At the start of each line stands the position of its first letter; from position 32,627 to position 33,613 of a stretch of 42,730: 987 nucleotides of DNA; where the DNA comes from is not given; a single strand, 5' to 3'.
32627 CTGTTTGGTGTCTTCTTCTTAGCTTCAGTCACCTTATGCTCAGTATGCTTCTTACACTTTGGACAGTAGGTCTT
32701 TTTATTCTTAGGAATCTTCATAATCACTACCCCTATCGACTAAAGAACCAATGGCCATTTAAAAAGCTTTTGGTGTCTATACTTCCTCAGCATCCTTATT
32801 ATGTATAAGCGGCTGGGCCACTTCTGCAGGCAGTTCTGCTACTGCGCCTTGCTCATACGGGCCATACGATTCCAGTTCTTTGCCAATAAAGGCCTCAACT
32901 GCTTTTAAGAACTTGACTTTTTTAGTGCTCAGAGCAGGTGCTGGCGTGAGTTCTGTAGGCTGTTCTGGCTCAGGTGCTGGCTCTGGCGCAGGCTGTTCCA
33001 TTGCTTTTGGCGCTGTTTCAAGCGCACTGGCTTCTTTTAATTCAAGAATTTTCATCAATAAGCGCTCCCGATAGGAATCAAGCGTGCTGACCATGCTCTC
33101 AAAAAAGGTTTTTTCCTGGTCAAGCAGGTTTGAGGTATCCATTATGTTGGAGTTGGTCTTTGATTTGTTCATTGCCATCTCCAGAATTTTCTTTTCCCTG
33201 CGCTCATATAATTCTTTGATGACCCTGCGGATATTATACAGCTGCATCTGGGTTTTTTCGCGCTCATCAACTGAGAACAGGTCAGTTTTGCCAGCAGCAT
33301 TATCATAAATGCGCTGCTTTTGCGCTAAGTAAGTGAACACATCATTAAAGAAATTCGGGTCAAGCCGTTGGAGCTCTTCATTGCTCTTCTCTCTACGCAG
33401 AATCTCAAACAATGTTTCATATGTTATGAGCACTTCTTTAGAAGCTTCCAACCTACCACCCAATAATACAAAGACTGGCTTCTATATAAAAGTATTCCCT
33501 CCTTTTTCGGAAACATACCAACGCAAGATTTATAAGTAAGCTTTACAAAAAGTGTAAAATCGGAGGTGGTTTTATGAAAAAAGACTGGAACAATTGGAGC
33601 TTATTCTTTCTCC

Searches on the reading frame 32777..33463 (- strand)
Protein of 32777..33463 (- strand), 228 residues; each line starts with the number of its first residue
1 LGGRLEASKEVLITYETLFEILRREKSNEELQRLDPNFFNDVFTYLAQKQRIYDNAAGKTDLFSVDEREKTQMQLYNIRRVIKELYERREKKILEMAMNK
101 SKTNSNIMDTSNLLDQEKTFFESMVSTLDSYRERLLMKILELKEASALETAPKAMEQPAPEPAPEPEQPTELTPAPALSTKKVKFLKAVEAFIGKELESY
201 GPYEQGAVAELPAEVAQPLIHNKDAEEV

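Call 37: search_protein_families(library=pfam, proteins=[window:32777-33463:-], max_evalue=0.001)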
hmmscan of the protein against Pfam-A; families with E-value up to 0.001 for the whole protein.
window:32777-33463:- (228 aa): 2 families
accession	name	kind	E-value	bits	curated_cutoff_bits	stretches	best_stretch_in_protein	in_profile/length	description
PF22090.1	Gins51_C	-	9.1e-12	45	27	1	182-228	2-48/48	Gins51, C-terminal domain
PF05916.17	Sld5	-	0.00051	20.7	22.3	0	20-134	9-100/102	GINS complex protein helical bundle domain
